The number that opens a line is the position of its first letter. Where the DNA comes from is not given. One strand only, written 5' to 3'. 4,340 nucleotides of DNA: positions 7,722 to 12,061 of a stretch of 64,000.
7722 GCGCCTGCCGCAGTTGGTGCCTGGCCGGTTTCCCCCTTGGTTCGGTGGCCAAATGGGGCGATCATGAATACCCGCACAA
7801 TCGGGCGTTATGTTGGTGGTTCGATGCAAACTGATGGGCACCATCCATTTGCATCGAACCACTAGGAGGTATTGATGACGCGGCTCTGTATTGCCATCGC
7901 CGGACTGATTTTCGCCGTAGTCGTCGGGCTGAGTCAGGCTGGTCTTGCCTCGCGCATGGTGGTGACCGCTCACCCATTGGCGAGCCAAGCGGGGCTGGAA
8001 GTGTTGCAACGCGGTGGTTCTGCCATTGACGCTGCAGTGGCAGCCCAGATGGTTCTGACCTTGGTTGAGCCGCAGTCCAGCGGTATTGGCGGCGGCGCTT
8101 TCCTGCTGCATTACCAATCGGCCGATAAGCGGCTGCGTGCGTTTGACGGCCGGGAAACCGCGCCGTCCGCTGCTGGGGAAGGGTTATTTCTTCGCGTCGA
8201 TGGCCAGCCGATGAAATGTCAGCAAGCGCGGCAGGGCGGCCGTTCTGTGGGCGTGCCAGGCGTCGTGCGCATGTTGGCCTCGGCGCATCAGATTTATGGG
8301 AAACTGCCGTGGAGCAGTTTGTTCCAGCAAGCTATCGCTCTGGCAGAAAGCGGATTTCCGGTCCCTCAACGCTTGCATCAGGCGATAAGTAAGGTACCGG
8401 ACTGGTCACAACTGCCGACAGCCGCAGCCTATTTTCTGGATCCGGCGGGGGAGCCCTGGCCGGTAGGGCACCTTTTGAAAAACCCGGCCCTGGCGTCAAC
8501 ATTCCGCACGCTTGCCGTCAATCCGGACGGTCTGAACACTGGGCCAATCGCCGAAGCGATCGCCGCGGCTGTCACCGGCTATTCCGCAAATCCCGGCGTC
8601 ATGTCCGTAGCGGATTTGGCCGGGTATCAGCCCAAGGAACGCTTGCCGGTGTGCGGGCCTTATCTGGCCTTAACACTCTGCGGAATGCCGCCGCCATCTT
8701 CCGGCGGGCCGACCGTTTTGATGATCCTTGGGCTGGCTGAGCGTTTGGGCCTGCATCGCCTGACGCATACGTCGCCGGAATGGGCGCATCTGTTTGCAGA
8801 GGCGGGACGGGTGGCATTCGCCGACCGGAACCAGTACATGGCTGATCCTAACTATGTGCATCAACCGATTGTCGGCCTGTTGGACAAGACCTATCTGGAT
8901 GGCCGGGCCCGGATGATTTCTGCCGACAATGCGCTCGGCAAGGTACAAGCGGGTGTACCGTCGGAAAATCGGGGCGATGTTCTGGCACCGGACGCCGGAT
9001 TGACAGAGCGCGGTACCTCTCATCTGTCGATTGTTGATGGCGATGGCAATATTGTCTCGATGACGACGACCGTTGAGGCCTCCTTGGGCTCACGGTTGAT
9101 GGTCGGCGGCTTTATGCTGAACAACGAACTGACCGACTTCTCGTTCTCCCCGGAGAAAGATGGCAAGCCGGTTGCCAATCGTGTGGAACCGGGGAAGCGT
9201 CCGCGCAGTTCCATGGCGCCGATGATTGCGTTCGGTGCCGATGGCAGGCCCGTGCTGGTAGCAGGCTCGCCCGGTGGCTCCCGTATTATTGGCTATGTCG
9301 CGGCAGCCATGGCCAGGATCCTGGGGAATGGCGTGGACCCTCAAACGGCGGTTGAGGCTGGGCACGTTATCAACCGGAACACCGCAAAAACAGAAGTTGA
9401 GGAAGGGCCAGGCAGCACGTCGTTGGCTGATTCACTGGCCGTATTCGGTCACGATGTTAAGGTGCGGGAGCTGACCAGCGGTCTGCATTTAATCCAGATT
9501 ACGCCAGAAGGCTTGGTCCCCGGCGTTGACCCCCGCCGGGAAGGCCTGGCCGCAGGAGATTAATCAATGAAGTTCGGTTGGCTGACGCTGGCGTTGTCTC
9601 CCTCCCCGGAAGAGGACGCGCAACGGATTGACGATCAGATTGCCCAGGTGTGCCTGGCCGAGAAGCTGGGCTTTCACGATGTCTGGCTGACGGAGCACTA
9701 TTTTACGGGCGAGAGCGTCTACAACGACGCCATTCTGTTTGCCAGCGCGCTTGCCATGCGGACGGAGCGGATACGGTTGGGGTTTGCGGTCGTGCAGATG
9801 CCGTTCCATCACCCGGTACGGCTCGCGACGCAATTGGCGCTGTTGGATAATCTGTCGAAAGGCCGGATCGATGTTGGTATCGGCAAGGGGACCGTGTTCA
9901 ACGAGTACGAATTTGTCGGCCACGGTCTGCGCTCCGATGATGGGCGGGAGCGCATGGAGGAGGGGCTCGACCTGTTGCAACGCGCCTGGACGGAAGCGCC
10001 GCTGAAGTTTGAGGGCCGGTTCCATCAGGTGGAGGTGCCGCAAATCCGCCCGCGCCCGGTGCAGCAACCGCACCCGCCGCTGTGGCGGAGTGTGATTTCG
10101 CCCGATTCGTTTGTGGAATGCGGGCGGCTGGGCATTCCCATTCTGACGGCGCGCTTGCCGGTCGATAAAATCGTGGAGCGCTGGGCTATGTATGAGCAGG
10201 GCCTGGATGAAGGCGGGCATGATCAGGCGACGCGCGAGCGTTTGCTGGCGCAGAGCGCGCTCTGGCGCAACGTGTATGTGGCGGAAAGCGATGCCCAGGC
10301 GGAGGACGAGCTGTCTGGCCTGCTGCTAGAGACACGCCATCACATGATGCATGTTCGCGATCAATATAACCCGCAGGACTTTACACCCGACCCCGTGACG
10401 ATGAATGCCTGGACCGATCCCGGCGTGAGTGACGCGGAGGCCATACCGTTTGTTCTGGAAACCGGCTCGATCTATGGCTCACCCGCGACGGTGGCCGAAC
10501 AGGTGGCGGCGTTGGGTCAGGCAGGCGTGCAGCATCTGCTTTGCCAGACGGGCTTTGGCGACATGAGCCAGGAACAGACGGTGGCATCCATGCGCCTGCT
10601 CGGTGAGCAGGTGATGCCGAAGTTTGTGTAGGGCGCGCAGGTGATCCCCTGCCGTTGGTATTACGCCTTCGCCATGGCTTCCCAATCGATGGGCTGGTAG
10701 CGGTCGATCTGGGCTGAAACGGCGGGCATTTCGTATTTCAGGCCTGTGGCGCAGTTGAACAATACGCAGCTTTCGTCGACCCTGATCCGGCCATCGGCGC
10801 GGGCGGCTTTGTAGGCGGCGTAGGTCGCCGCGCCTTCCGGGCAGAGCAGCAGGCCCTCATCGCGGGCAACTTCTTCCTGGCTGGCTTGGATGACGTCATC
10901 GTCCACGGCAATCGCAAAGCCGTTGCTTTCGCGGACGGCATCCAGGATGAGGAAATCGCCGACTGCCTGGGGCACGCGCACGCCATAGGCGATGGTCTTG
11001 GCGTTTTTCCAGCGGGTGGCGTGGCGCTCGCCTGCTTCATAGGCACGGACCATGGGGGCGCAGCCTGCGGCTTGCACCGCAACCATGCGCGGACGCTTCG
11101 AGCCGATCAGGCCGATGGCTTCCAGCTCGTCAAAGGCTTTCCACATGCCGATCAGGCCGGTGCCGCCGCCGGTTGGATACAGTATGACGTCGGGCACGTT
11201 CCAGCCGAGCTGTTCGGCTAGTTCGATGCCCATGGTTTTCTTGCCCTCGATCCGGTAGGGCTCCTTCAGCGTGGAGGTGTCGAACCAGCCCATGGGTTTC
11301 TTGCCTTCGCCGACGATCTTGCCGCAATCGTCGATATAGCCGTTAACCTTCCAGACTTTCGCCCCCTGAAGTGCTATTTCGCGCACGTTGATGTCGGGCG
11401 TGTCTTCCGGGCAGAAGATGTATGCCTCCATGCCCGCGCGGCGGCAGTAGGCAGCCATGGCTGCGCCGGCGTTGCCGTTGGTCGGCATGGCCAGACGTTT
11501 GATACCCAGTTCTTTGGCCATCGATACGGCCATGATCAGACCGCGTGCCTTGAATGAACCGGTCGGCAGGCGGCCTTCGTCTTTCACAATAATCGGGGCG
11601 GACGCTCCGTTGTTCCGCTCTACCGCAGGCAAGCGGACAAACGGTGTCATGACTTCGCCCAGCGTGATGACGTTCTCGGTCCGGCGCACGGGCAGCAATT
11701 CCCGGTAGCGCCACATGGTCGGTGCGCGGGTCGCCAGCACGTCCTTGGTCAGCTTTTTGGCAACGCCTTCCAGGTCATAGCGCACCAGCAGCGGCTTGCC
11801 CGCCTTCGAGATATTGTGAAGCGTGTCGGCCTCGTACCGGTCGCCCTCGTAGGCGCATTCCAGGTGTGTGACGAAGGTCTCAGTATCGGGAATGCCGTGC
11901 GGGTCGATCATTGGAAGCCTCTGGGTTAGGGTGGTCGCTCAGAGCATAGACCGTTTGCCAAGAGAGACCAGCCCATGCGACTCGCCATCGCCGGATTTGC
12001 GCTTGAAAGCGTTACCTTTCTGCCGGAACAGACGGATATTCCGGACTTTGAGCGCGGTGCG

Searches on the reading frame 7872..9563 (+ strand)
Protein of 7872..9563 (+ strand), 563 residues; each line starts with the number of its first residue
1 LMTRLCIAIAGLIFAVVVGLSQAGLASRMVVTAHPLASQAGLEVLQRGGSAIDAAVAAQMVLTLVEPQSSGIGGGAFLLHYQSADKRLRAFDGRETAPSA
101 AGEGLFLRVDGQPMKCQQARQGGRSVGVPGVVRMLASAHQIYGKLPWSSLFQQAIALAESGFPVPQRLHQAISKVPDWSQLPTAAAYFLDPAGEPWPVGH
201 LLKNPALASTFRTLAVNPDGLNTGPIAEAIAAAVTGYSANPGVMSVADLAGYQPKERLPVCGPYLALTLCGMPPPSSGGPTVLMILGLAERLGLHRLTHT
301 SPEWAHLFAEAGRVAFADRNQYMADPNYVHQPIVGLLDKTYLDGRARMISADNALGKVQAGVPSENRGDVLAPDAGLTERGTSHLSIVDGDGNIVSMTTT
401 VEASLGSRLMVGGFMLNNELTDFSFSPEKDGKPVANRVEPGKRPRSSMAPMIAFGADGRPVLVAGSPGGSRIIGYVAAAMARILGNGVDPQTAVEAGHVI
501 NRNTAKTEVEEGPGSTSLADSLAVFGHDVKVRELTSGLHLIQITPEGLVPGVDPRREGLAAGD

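Call 52: search_protein_families(library=ncbifam, proteins=[window:7872-9563:+], max_evalue=0.00001)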
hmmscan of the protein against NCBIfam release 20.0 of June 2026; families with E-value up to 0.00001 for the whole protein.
window:7872-9563:+ (563 aa): 2 families
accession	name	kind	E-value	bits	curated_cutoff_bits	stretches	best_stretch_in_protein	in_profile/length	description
TIGR00066.1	g_glut_trans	equivalog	1.1e-103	347.5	357.85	1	29-554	2-517/518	gamma-glutamyltransferase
NF007187.0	PRK09615.1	equivalog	1.1e-76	258.4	990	1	28-556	50-573/581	gamma-glutamyltransferase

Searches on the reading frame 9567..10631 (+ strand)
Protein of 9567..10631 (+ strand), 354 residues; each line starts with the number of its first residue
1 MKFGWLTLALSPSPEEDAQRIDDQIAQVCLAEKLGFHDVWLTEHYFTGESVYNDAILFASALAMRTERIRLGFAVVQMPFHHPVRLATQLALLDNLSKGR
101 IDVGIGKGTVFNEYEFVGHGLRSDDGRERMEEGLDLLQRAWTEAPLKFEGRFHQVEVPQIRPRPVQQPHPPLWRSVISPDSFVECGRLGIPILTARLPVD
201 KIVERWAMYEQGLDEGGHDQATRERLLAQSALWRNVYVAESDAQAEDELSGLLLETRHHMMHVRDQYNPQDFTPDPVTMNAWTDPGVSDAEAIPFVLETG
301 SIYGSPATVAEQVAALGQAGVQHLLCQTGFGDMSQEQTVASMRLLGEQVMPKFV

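Call 52: search_protein_families(library=ncbifam, proteins=[window:9567-10631:+], max_evalue=0.00001)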
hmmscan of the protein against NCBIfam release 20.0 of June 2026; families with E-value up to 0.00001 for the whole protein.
window:9567-10631:+ (354 aa): 30 families (the best 25 are shown)
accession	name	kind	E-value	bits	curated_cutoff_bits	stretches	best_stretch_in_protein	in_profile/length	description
TIGR04020.1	seco_metab_LLM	subfamily_domain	2e-38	132.4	244.45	1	29-345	26-337/341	MupA/Atu3671 family FMN-dependent luciferase-like monooxygenase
TIGR03619.1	F420_Rv2161c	subfamily_domain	1e-35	123.6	166.9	1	30-234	6-218/247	TIGR03619 family F420-dependent LLM class oxidoreductase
TIGR03858.1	LLM_2I7G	subfamily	5.7e-32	111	462.25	1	8-352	12-335/337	Atu2307/SP_0267 family LLM class monooxygenase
TIGR03560.1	F420_Rv1855c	subfamily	1e-30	107.2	231.4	1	16-173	7-171/227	TIGR03560 family F420-dependent LLM class oxidoreductase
TIGR03558.1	oxido_grp_1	subfamily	4.5e-25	88.5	166.95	1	16-345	14-322/325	MsnO8 family LLM class oxidoreductase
TIGR04027.1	LLM_KPN_01858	hypoth_equivalog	3.9e-24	85.2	412.9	1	18-149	16-146/326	putative FMN-dependent luciferase-like monooxygenase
NF052254.1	luciferase_Alph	exception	6.4e-22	78.2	600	1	1-223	1-221/354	luciferase subunit alpha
TIGR04021.1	LLM_DMSO2_sfnG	equivalog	1.5e-20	73.9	382.95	1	24-351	30-343/350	dimethylsulfone monooxygenase SfnG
TIGR03571.1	lucif_BA3436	subfamily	2.2e-20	73.2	303.9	1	8-170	17-183/304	TIGR03571 family LLM class oxidoreductase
TIGR04036.1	LLM_CE1758_fam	subfamily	1.5e-19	70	479.1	1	16-249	22-252/355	CE1758 family FMN-dependent luciferase-like monooxygenase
TIGR03621.1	F420_MSMEG_2516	subfamily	3.8e-19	68.9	213.15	1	26-172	18-153/295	TIGR03621 family F420-dependent LLM class oxidoreductase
NF002619.0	PRK02271.1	equivalog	1.1e-18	67.6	276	1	13-154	8-138/329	5,10-methylenetetrahydromethanopterin reductase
TIGR03555.1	F420_mer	equivalog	4.4e-16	59.2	348.7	1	25-171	15-152/325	5,10-methylenetetrahydromethanopterin reductase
TIGR03559.1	F420_Rv3520c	subfamily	2.6e-15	56.3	335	1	19-158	10-142/325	LLM class F420-dependent oxidoreductase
TIGR03557.1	F420_G6P_family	subfamily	2.9e-14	52.9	210.4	1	23-209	14-201/316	TIGR03557 family F420-dependent LLM class oxidoreductase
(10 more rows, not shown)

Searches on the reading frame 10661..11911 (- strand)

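Call 52: search_protein_families(library=ncbifam, proteins=[window:10661-11911:-], max_evalue=0.00001)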
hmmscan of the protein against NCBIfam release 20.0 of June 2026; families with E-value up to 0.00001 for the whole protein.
window:10661-11911:- (416 aa): 32 families (the best 25 are shown)
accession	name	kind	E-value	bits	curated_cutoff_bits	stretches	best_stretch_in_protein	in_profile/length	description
NF006050.0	PRK08197.1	equivalog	5.9e-198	657.6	303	1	11-411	3-404/406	threonine synthase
NF004170.0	PRK05638.1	equivalog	4.4e-51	173.8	421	1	23-393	8-358/442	threonine synthase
TIGR00260.1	thrC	equivalog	2.1e-45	155.4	167.1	1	66-378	1-321/340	threonine synthase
NF006205.0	PRK08329.1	equivalog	6.4e-44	150.3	358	1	69-392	37-345/347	threonine synthase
NF005035.0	PRK06450.1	equivalog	1.3e-39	135.9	301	1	78-373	48-324/338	threonine synthase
NF004996.0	PRK06381.1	equivalog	1e-33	116.7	266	1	89-375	16-305/319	threonine synthase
NF006094.0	PRK08246.1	subfamily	2.5e-25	89.6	331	1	79-371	8-286/310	serine/threonine dehydratase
TIGR03844.1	cysteate_syn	equivalog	2.5e-19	69.4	324.9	1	54-390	32-378/398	cysteate synthase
NF006390.0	PRK08639.1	equivalog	5.4e-17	61.9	421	1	103-371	38-298/418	threonine ammonia-lyase IlvA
TIGR01124.1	ilvA_2Cterm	equivalog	8.6e-15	54.3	411.3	1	105-391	32-306/499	threonine ammonia-lyase, biosynthetic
NF005680.0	PRK07476.1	equivalog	1e-14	54.2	413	1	85-264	20-196/326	hydroxyectoine utilization dehydratase EutB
NF006674.0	PRK09224.1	subfamily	1.2e-14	53.9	577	1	105-388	40-311/508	threonine ammonia-lyase IlvA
NF005292.0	PRK06815.1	equivalog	2.5e-14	53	371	1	88-377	21-295/320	threonine/serine dehydratase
NF040741.1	ornith_OrtB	equivalog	6.6e-14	51.2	550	1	99-256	76-242/464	2-amino-4-oxopentanoate thiolase subunit OrtB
TIGR01127.1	ilvA_1Cterm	equivalog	7.4e-14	51.5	378.75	1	105-366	15-264/380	threonine ammonia-lyase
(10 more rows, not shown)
